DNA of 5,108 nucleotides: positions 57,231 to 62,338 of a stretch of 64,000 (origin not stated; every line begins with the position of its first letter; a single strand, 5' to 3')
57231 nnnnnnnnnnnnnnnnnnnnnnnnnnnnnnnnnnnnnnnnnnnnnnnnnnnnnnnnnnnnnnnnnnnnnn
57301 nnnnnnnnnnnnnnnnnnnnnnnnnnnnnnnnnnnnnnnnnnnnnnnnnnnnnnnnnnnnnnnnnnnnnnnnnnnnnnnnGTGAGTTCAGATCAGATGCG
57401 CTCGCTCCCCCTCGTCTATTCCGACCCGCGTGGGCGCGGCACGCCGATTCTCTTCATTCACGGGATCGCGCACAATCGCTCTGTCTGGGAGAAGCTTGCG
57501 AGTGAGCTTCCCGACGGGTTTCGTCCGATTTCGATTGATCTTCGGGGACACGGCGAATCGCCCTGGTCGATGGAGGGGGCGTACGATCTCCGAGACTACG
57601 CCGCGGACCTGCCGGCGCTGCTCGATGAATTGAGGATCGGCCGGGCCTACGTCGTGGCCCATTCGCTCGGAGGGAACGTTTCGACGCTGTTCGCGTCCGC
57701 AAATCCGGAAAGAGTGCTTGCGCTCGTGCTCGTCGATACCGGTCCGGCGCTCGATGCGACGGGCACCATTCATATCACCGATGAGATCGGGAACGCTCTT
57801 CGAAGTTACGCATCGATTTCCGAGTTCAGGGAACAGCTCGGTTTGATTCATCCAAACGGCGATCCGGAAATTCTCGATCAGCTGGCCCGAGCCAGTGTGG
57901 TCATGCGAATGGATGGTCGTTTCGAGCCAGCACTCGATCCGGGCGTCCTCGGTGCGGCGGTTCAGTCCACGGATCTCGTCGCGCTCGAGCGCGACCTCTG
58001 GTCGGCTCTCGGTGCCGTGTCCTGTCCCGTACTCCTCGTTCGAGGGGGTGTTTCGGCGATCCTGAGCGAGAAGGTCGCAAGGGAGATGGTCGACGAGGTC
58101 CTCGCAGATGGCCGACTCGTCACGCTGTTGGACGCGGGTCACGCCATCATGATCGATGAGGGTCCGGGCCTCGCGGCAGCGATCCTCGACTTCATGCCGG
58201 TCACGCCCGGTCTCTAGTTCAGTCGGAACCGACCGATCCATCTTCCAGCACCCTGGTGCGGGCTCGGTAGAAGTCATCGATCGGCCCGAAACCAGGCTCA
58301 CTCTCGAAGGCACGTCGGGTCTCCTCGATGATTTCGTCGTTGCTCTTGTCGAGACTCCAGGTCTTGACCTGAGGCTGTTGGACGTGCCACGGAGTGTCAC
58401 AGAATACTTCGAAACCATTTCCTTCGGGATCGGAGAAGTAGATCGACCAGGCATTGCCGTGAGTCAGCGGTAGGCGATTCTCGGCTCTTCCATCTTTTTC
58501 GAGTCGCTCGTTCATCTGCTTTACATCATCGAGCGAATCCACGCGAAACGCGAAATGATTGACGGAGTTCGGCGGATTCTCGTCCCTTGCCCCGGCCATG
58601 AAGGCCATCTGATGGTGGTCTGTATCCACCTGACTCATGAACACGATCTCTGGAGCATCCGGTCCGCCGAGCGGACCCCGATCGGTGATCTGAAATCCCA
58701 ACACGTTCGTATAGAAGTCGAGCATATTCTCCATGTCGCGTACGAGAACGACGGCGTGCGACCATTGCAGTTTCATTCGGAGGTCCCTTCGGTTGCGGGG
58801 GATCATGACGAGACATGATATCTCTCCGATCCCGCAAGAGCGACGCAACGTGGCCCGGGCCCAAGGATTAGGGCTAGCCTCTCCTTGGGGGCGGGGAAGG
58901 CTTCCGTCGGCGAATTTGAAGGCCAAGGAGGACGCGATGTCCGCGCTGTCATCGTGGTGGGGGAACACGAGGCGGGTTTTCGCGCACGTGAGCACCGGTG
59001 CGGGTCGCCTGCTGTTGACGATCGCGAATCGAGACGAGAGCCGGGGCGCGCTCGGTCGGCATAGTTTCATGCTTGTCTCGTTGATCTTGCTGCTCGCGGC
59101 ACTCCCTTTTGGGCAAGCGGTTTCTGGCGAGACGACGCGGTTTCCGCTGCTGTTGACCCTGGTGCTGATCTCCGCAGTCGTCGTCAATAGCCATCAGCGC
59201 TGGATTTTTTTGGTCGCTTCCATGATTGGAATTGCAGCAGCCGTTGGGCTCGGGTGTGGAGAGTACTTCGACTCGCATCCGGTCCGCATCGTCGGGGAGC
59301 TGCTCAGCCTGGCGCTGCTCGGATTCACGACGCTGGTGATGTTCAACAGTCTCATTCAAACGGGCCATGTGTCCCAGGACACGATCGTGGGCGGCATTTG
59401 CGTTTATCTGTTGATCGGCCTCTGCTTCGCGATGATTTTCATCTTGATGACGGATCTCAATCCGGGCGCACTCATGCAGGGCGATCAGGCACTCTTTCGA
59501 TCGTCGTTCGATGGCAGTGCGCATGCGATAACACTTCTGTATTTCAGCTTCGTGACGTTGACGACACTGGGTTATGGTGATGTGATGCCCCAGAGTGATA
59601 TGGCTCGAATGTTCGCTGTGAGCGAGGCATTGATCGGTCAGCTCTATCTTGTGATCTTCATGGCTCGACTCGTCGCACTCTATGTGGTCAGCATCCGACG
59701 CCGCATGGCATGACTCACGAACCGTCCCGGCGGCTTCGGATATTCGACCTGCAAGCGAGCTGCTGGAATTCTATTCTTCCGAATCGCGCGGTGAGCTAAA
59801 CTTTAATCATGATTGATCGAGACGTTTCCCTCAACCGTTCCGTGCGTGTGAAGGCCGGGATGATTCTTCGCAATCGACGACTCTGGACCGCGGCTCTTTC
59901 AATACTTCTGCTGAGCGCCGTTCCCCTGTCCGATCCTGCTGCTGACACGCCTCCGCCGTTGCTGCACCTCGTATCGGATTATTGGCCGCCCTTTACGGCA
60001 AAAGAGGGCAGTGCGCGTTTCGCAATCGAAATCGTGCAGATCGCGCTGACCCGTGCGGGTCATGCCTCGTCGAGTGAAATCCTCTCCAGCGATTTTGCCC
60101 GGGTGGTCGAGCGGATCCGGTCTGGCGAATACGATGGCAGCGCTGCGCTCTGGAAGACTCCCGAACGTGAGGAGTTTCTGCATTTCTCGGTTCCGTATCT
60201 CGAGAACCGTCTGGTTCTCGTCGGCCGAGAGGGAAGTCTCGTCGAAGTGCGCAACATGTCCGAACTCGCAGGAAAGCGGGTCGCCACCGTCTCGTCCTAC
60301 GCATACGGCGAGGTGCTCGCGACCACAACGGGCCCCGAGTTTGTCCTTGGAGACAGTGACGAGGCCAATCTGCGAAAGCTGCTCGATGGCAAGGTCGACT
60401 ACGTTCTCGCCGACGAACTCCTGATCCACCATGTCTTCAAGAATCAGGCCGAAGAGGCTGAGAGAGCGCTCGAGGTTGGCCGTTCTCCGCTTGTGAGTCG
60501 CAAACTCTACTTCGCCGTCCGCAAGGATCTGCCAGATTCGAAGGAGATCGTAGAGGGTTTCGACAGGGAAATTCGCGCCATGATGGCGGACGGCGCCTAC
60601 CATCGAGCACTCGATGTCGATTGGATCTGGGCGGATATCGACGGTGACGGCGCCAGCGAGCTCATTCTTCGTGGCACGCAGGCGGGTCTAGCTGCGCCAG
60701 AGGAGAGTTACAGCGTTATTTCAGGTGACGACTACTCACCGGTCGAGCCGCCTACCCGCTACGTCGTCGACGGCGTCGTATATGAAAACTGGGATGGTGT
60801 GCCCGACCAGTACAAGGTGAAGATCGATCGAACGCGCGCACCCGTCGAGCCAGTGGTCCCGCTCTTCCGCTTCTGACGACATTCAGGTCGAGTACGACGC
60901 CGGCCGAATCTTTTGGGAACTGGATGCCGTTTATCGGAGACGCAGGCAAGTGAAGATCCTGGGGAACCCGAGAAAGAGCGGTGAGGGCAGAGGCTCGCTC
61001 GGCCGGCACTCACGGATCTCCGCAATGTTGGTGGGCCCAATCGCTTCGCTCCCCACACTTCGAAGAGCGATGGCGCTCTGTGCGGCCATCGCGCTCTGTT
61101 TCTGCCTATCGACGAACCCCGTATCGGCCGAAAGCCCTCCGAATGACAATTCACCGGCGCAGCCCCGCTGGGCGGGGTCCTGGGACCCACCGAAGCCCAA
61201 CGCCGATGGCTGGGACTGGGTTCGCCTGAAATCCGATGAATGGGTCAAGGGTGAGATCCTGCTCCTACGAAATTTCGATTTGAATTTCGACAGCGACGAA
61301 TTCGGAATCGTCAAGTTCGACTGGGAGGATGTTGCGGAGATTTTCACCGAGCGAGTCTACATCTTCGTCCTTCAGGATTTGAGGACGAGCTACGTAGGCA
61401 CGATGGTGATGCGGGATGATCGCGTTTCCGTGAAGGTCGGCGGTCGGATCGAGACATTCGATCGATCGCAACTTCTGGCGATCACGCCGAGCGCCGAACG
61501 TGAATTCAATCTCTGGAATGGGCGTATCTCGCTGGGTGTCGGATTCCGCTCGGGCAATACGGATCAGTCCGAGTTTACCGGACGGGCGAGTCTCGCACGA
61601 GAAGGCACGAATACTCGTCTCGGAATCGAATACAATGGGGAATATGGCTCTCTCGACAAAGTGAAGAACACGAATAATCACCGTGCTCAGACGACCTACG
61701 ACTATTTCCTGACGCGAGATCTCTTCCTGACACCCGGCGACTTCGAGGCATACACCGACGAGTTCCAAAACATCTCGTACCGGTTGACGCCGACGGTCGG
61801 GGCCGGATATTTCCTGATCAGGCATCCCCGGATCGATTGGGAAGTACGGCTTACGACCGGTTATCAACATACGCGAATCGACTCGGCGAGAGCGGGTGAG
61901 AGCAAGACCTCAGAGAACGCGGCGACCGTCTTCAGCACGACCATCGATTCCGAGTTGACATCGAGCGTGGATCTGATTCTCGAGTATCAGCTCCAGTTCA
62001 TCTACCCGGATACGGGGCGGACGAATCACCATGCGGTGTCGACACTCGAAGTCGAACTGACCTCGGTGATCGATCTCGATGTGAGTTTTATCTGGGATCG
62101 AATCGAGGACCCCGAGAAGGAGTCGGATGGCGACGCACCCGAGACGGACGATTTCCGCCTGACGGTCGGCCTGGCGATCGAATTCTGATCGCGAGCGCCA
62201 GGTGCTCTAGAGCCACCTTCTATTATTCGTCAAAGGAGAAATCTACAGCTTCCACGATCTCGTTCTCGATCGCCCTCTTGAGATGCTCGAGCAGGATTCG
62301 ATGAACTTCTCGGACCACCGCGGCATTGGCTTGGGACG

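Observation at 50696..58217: Translationally fused trio: lipocalin-like barrel, single-module MAS-like PKS without release domain, alpha/beta hydrolase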

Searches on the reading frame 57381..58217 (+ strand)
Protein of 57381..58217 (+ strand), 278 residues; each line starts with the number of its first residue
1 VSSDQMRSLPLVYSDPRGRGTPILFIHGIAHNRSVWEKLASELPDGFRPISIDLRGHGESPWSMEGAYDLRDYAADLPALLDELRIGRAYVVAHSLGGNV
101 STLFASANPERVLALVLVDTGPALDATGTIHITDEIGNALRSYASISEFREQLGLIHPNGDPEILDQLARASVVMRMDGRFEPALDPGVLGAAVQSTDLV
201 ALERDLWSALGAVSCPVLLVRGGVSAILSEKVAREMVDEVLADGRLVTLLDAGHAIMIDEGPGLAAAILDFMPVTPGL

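Call 7: search_protein_families(library=pfam, proteins=[window:57381-58217:+], max_evalue=0.01)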
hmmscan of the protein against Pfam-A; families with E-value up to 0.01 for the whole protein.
window:57381-58217:+ (278 aa): 5 families
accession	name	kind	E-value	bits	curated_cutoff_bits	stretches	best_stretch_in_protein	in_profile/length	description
PF00561.26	Abhydrolase_1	-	3e-28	99.5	25.8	1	22-123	2-103/245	alpha/beta hydrolase fold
PF12697.13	Abhydrolase_6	-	3.7e-22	80.5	26.3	1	23-265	1-215/217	Alpha/beta hydrolase family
PF12146.15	Hydrolase_4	-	1.4e-15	57.7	27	1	23-259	7-237/239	Serine aminopeptidase, S33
PF03096.20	Ndr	-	1.3e-07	31.1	23.3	1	14-233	17-238/283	Ndr family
PF07819.20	PGAP1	-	0.0042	17.3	24.3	0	19-44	3-28/233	PGAP1-like alpha/beta domain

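Call 8: search_protein_families(library=ncbifam, proteins=[window:57381-58217:+], max_evalue=0.01)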
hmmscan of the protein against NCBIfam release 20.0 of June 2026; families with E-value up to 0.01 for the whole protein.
window:57381-58217:+ (278 aa): 33 families (the best 25 are shown)
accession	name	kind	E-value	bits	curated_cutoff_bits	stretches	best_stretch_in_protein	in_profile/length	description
NF050089.1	i_nPHAscl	equivalog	2.7e-24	85.7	300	2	12-120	10-117/288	intracellular short-chain-length polyhydroxyalkanoate depolymerase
NF051488.1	bifunc_PcaDC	exception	3.2e-23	82.5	390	1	21-125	13-116/375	bifunctional 3-oxoadipate enol-lactonase/4-carboxymuconolactone decarboxylase PcaDC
TIGR02427.1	protocat_pcaD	equivalog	1.6e-22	80.2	255.85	1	22-126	15-118/251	3-oxoadipate enol-lactonase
NF011457.0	PRK14875.1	equivalog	1.1e-21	77.2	307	1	17-260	129-357/372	acetoin dehydrogenase dihydrolipoyllysine-residue acetyltransferase subunit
TIGR01738.1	bioH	equivalog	2.5e-19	69.9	206.95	2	22-128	6-106/245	pimeloyl-ACP methyl ester esterase BioH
NF051487.1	bifunc_PcaCD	exception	6.1e-19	68.4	430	1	20-127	172-278/413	bifunctional 4-carboxymuconolactone decarboxylase/3-oxoadipate enol-lactonase PcaCD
NF007954.0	PRK10673.1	equivalog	2.6e-18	66.2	399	1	20-142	16-133/255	esterase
TIGR03695.1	menH_SHCHC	equivalog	1e-17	64.4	208.55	1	21-125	3-109/252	2-succinyl-6-hydroxy-2,4-cyclohexadiene-1-carboxylate synthase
NF002938.0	PRK03592.1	equivalog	9.7e-16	57.9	241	1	13-120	24-129/298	haloalkane dehalogenase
TIGR03611.1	RutD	equivalog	3.2e-14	52.9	238.5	1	20-126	13-119/258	pyrimidine utilization protein D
NF004514.1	PRK05855.1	equivalog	7.7e-13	47.9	455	1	20-127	22-132/578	SDR family oxidoreductase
TIGR03056.1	bchO_mg_che_rel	equivalog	1.3e-12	47.3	172.55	1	17-116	25-124/278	alpha/beta fold hydrolase BchO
NF002873.0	PRK03204.1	equivalog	2.9e-12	46.5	466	1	17-120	31-134/286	haloalkane dehalogenase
NF041759.1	mac_hydro_EstT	equivalog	5.6e-12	45.4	450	1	26-134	28-140/278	macrolide hydrolase EstT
NF052610.1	macro_16_ester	equivalog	1.3e-11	44.4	420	1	22-126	25-133/281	alpha/beta fold macrolide esterase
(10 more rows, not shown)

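Call 51: search_solved_structures(query=window:57381-58214:+, max_evalue=1e-8, show_alignments=1)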
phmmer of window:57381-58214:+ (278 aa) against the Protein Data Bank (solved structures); distinct sequences matched with E-value up to 1e-8: 75 (the best 60 are shown).
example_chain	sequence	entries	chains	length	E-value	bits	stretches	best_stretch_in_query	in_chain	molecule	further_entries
3bwx_A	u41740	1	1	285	8.1e-23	84.6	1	13-266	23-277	Alpha/beta hydrolase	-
3kxp_A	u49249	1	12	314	2.7e-21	79.6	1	17-249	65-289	Alpha-(N-acetylaminomethylene)succinic acid hydrolase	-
5a62_A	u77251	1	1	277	4e-18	69.2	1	8-122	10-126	PUTATIVE ALPHA/BETA HYDROLASE FOLD PROTEIN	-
7c4d_A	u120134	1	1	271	1.8e-17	67.1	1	6-259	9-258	Putative esterase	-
4uhh_A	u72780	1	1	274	2.4e-16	63.4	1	11-270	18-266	ESTERASE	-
4uhc_A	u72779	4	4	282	2.6e-16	63.3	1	11-270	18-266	ESTERASE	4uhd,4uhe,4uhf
4ose_A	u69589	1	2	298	4.8e-16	62.4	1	12-255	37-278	Putative Hydrolase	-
3p2m_A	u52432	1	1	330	4.1e-15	59.3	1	19-123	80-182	POSSIBLE HYDROLASE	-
6wym_A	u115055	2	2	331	4.3e-15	59.3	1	19-123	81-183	Possible hydrolase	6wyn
5egn_A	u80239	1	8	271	2.9e-14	56.6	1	12-139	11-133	Esterase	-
7al5_A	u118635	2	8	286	6.2e-14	55.5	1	19-151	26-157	Probable hydrolase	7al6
6i8w_A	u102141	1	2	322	1.4e-13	54.4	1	5-126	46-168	Alpha/beta fold hydrolase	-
7jqz_A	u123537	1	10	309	4.3e-13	52.7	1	17-144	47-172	Alpha/beta hydrolase fold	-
1a88_A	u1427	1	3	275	8.7e-13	51.7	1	16-255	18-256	CHLOROPEROXIDASE L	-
4opm_A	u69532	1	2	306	1e-12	51.5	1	13-135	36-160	Lipase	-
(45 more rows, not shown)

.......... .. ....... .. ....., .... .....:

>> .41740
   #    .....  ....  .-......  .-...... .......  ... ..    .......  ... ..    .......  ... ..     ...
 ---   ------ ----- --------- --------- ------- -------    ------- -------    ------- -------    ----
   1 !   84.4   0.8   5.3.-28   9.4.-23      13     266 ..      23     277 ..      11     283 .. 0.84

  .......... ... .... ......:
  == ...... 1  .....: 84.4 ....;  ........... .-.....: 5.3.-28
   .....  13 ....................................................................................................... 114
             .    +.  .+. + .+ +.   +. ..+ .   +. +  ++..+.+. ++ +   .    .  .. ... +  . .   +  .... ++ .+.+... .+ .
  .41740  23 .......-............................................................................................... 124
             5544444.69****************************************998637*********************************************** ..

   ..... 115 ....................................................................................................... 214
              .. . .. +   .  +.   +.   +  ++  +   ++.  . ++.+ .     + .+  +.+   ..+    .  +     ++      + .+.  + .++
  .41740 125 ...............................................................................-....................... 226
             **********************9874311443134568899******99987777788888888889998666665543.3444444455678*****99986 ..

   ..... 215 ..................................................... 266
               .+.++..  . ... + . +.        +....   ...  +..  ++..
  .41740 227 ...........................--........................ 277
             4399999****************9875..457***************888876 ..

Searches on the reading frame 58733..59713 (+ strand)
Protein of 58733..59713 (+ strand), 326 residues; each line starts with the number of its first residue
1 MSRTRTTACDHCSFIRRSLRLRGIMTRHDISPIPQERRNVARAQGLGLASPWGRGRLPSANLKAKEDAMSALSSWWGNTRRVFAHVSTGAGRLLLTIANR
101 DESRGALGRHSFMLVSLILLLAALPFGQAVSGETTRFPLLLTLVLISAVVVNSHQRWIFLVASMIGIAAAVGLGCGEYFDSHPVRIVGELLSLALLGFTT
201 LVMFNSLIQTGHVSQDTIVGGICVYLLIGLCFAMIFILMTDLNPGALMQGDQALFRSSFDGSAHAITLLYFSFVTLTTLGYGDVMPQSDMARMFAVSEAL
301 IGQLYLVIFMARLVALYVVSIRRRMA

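Call 10: search_protein_families(library=pfam, proteins=[window:58733-59713:+], max_evalue=0.001)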
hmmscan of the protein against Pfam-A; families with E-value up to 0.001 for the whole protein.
window:58733-59713:+ (326 aa): 2 families
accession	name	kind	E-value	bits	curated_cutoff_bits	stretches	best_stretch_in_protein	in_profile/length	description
PF07885.22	Ion_trans_2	-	2.1e-12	47.1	22.5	1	239-315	16-75/79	Ion channel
PF00520.37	Ion_trans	-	0.00019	21.2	25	1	218-310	125-214/241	Ion transport protein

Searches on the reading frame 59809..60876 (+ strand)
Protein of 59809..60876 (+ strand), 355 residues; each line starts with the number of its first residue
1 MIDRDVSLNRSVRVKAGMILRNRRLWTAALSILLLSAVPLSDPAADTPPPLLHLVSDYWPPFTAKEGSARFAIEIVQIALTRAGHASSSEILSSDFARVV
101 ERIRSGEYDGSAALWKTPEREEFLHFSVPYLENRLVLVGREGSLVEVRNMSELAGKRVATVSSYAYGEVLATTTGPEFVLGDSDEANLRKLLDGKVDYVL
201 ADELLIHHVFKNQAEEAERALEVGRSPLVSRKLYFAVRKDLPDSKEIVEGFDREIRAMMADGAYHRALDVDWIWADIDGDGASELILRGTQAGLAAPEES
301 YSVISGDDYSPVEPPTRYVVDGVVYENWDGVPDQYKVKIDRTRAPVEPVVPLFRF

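Call 10: search_protein_families(library=pfam, proteins=[window:59809-60876:+], max_evalue=0.001)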
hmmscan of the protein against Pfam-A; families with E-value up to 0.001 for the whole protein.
window:59809-60876:+ (355 aa): 1 family
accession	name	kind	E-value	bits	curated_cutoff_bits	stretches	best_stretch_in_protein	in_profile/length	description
PF00497.25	SBP_bac_3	-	2.7e-10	40.6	26.4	1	56-267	6-125/132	Bacterial extracellular solute-binding proteins, family 3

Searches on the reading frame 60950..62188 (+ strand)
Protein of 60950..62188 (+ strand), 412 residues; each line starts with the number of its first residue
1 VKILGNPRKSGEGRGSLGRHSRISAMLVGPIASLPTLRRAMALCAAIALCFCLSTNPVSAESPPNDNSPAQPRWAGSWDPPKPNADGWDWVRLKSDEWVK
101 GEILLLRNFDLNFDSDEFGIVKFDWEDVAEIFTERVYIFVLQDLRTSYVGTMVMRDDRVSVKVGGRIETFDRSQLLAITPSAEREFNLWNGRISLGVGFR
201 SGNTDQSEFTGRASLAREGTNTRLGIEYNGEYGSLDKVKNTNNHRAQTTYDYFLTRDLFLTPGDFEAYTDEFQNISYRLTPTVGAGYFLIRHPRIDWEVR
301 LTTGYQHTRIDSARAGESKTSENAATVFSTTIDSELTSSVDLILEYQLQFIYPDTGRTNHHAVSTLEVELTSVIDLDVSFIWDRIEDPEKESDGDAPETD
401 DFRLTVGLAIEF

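Call 10: search_protein_families(library=pfam, proteins=[window:60950-62188:+], max_evalue=0.001)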
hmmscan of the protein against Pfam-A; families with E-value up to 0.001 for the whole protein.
window:60950-62188:+ (412 aa): 1 family
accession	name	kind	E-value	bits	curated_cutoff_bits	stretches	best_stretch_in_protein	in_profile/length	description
PF04338.18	DUF481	-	2.2e-31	110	21.1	1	193-412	1-210/210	Protein of unknown function, DUF481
